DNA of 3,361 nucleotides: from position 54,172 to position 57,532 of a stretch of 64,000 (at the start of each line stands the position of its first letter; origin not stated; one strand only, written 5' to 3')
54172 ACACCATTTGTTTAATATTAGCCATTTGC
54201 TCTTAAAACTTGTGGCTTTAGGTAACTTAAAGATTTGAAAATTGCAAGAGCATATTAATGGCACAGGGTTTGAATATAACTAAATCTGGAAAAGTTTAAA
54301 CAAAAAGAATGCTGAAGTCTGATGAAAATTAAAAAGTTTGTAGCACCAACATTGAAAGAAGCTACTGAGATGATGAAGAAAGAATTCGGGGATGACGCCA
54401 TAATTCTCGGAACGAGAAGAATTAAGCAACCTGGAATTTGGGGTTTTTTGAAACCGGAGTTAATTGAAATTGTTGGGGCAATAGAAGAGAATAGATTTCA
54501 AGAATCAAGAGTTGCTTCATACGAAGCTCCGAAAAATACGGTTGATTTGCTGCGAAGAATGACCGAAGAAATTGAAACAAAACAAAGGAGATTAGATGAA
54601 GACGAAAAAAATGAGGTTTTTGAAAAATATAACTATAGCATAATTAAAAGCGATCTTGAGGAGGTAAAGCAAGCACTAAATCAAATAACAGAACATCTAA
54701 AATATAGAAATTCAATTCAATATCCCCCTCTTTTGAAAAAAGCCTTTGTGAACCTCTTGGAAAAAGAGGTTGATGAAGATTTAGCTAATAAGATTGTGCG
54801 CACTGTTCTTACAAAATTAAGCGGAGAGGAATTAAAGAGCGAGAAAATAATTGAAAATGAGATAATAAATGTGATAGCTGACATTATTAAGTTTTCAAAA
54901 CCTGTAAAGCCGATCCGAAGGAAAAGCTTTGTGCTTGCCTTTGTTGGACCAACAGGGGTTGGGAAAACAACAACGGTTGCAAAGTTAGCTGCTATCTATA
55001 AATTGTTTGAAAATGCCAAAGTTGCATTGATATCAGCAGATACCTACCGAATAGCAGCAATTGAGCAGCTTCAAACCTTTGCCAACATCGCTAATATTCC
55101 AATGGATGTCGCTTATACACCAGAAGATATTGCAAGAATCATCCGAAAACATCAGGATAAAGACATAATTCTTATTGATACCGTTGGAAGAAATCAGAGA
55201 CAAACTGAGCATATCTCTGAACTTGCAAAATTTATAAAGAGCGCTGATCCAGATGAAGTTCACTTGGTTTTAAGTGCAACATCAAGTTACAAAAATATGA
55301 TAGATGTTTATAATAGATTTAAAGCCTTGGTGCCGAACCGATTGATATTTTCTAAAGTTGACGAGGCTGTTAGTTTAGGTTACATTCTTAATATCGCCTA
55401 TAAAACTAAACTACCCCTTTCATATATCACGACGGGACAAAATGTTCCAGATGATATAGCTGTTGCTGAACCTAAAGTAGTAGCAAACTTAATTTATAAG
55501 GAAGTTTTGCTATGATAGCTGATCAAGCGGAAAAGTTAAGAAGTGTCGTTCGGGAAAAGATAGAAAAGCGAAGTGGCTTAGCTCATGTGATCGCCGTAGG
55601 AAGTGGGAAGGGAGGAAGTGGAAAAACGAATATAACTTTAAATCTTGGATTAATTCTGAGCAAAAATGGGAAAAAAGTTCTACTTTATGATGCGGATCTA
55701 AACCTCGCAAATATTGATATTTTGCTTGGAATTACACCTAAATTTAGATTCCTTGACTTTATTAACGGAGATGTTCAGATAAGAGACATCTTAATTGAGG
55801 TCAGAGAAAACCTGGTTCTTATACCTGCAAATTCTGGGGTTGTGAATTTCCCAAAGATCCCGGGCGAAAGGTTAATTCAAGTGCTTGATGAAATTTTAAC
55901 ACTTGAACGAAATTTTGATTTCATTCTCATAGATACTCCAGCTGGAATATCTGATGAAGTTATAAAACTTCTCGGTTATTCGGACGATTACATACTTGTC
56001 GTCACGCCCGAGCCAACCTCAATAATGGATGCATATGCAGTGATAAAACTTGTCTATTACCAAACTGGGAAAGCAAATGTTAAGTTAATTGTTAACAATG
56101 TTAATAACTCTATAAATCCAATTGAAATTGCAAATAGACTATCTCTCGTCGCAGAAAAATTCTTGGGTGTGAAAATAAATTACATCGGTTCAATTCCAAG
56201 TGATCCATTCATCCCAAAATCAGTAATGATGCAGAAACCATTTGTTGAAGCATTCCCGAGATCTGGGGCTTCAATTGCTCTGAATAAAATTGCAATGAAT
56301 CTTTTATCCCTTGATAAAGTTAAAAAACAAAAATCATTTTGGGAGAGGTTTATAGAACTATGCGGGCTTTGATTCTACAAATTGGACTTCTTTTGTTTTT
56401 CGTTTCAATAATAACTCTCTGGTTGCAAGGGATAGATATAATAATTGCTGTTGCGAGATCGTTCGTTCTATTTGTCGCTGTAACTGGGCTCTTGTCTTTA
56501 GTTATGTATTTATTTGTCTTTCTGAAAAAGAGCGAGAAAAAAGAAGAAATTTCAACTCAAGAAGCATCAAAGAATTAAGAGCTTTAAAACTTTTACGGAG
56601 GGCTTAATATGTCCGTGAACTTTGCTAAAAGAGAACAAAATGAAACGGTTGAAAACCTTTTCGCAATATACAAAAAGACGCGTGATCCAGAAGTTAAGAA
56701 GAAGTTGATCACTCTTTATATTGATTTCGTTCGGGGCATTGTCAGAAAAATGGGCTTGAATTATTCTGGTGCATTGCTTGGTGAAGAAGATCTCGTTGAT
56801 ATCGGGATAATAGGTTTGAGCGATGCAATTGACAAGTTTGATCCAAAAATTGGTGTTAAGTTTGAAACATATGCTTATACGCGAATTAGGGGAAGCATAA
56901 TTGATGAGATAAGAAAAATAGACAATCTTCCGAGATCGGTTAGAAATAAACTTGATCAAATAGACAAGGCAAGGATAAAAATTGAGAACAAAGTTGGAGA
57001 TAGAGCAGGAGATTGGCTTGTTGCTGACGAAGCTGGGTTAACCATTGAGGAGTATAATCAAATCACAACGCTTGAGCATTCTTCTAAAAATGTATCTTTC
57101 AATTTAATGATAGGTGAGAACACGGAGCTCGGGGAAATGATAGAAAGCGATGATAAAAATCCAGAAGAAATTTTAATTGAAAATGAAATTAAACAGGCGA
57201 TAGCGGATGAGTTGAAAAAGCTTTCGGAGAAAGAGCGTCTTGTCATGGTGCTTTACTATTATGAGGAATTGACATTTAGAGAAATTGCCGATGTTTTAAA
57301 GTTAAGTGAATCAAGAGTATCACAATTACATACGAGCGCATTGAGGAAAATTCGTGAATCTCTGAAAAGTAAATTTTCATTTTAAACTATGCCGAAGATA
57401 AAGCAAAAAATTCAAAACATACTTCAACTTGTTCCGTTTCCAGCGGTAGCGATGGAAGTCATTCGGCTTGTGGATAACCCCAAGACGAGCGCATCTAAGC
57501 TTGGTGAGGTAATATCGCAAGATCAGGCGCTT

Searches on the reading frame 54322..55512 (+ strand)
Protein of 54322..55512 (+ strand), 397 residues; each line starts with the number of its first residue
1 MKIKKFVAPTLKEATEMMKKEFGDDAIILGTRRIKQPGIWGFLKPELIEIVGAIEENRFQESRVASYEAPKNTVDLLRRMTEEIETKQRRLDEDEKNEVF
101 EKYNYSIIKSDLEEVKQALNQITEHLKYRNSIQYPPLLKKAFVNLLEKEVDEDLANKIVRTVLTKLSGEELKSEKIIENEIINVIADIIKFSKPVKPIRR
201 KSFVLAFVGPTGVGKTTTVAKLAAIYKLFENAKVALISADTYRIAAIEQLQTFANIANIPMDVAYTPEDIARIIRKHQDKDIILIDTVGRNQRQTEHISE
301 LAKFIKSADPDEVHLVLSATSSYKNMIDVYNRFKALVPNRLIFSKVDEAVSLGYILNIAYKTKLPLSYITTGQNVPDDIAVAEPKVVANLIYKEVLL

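Call 88: search_protein_families(library=pfam, proteins=[window:54322-55512:+], max_evalue=0.00001)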
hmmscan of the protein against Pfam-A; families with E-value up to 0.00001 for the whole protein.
window:54322-55512:+ (397 aa): 1 family
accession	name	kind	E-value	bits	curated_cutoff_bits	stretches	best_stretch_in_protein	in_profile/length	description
PF00448.28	SRP54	-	2.9e-46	158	22.7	1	203-390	2-193/196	SRP54-type protein, GTPase domain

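Call 89: search_protein_families(library=ncbifam, proteins=[window:54322-55512:+], max_evalue=0.001)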
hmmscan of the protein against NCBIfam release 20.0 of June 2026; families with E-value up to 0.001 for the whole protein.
window:54322-55512:+ (397 aa): 14 families
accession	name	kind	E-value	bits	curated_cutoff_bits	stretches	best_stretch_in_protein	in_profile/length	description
TIGR03499.1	FlhF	equivalog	1.7e-68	231.7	174.15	1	1-289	1-286/286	flagellar biosynthesis GTPase FlhF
NF009366.0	PRK12723.1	equivalog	1e-52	179.6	585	1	8-387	9-363/388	flagellar biosynthesis regulator FlhF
NF011312.0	PRK14723.1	equivalog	1.3e-45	156.1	951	1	1-384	1-371/768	flagellar biosynthesis regulator FlhF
NF011310.0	PRK14721.1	equivalog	1.9e-42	146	725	1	1-393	1-383/423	flagellar biosynthesis regulator FlhF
NF009367.0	PRK12724.1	equivalog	7.1e-39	133.9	718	1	62-391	81-414/433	flagellar biosynthesis regulator FlhF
TIGR00064.1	ftsY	equivalog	2.1e-34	119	260.7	1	143-382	12-270/279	signal recognition particle-docking protein FtsY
NF011311.0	PRK14722.1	equivalog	3.3e-31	108.7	777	1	200-387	135-332/374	flagellar biosynthesis regulator FlhF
TIGR00959.1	ffh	equivalog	4.7e-31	108.1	473.2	1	137-391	29-293/428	signal recognition particle protein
NF005230.0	PRK06731.1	equivalog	4.1e-29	101.7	553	1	153-388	37-274/281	flagellar biosynthesis regulator FlhF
TIGR01425.1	SRP54_euk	equivalog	9.3e-28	97.2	576.25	1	115-377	9-280/428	signal recognition particle protein SRP54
NF009368.0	PRK12726.1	equivalog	8.8e-26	90.9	832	1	204-384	208-390/407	flagellar biosynthesis regulator FlhF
TIGR03346.1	chaperone_ClpB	equivalog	8.7e-05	21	1232.1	1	55-232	444-623/853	ATP-dependent chaperone ClpB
NF041546.1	ParA_partition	equivalog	0.00011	21.8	180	1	212-305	10-102/203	ParA family partition ATPase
NF008118.0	PRK10865.1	equivalog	0.00059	17.9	1417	0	169-234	564-630/857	ATP-dependent chaperone ClpB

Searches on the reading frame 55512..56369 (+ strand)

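Call 89: search_protein_families(library=ncbifam, proteins=[window:55512-56369:+], max_evalue=0.001)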
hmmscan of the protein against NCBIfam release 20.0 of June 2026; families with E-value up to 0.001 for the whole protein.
window:55512-56369:+ (286 aa): 27 families (the best 25 are shown)
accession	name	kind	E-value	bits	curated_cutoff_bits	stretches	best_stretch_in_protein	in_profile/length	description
TIGR01969.1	minD_arch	subfamily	3.8e-43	147.5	201.75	1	26-279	2-248/251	cell division ATPase MinD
TIGR01968.1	minD_bact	equivalog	8.9e-36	123.6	212.9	1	25-266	2-238/261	septum site-determining protein MinD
NF008079.0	PRK10818.1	equivalog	3.7e-21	75.6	508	1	23-237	1-220/270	septum site-determining protein MinD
NF041136.1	MrpORP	equivalog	5.2e-18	65.5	450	1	23-274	4-258/365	iron-sulfur cluster carrier protein MrpORP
NF041546.1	ParA_partition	equivalog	1.9e-15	56.9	180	2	26-62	1-37/203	ParA family partition ATPase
NF008669.0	PRK11670.1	equivalog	1.1e-12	47.6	348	1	21-199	104-280/369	iron-sulfur cluster carrier protein ApbC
TIGR03371.1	cellulose_yhjQ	equivalog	4e-12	46.2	157.85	1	25-265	2-242/246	cellulose biosynthesis protein BcsQ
TIGR03018.1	pepcterm_TyrKin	hypoth_equivalog_domain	7.4e-12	45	230.65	1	18-173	29-188/207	XrtA-associated tyrosine autokinase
TIGR03815.1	CpaE_hom_Actino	equivalog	1.4e-11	44.1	154.45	1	2-211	89-298/340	septum site-determining protein Ssd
TIGR01007.1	eps_fam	subfamily_domain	3.5e-11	43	108.05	1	16-202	9-195/204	polysaccharide biosynthesis tyrosine autokinase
NF047398.1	AAA_KGGVGR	domain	3.4e-10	40.5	90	1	25-83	3-64/190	KGGVGR-motif variant AAA ATPase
TIGR03029.1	EpsG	equivalog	5.5e-08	32.3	313.8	1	5-186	83-264/274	chain length determinant protein tyrosine kinase EpsG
NF008568.0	PRK11519.1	equivalog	3.6e-07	28.8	1068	1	34-144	536-645/720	tyrosine-protein kinase Wzc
NF009701.0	PRK13230.1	subfamily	4.8e-07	29.1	350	0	157-265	154-258/291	nitrogenase reductase-like protein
TIGR01005.1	eps_transp_fam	subfamily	8.5e-07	27.5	411.7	1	24-148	546-669/754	exopolysaccharide transport protein family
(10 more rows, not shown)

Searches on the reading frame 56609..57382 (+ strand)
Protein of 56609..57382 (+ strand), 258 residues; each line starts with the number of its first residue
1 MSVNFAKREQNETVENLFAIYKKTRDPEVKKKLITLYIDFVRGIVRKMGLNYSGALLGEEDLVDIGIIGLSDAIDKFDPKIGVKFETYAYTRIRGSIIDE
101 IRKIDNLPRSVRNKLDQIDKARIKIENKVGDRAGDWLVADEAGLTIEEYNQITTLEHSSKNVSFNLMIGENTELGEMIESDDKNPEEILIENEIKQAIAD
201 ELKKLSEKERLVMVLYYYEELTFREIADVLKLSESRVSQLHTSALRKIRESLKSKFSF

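Call 88: search_protein_families(library=pfam, proteins=[window:56609-57382:+], max_evalue=0.00001)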
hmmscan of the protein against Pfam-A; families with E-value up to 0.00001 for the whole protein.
window:56609-57382:+ (258 aa): 4 families
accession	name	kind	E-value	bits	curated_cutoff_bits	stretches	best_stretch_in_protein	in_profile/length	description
PF04545.22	Sigma70_r4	-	9.5e-18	63.9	24.1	1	202-250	2-50/50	Sigma-70, region 4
PF04542.20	Sigma70_r2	-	1.4e-14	54.1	24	1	33-103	1-67/71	Sigma-70 region 2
PF08281.18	Sigma70_r4_2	-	1.1e-09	38.2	25.7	1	196-248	2-54/54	Sigma-70, region 4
PF04539.22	Sigma70_r3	-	2.1e-07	31.4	25.3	0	114-187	2-76/78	Sigma-70 region 3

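Call 89: search_protein_families(library=ncbifam, proteins=[window:56609-57382:+], max_evalue=0.001)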
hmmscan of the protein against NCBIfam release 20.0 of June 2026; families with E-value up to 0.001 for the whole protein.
window:56609-57382:+ (258 aa): 98 families (the best 25 are shown)
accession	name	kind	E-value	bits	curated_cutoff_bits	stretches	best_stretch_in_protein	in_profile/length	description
NF004935.0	PRK06288.1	equivalog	3.3e-67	227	343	1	7-253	12-263/270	RNA polymerase sigma factor WhiG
TIGR02479.1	FliA_WhiG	subfamily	1.2e-62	211.6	189.6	1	33-253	1-224/224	FliA/WhiG family RNA polymerase sigma factor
NF005413.0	PRK06986.1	subfamily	1.1e-56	192.4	201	1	20-254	6-238/241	RNA polymerase sigma factor FliA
NF005809.0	PRK07670.1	equivalog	2.8e-55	187.6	326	1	12-255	7-253/255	FliA/WhiG family RNA polymerase sigma factor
TIGR02937.1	sigma70-ECF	superfamily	4.8e-37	127.1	42.9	1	31-252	4-165/165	sigma-70 family RNA polymerase sigma factor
NF009091.0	PRK12427.1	equivalog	2.3e-36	125.6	339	1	26-252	13-231/233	FliA/WhiG family RNA polymerase sigma factor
NF004572.0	PRK05911.1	equivalog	1.5e-35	122.8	378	1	9-254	4-255/257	RNA polymerase sigma factor sigma-28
TIGR02997.1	Sig70-cyanoRpoD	subfamily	2.4e-31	109.1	384.5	1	30-249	76-298/298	RNA polymerase sigma factor, RpoD/SigA family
TIGR02980.1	SigBFG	subfamily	4e-29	101.9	234.35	1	28-252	3-226/227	SigB/SigF/SigG family RNA polymerase sigma factor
NF005785.0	PRK07598.1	equivalog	8.8e-28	97.3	554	1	29-250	176-400/415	RNA polymerase sigma factor SigC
TIGR02394.1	rpoS_proteo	equivalog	1.1e-27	97.3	378.7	1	15-254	33-276/285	RNA polymerase sigma factor RpoS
NF005642.0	PRK07405.1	subfamily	6.3e-27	94.6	524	1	30-251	84-308/318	RNA polymerase sigma factor SigD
NF004615.0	PRK05949.1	subfamily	9.1e-26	90.5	530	1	27-250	90-316/327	RNA polymerase sigma factor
NF004207.0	PRK05657.1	equivalog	3.2e-25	89.2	394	1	15-255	76-320/329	RNA polymerase sigma factor RpoS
NF005644.0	PRK07408.1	subfamily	3.9e-25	89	261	1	8-254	7-255/258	RNA polymerase sigma factor SigF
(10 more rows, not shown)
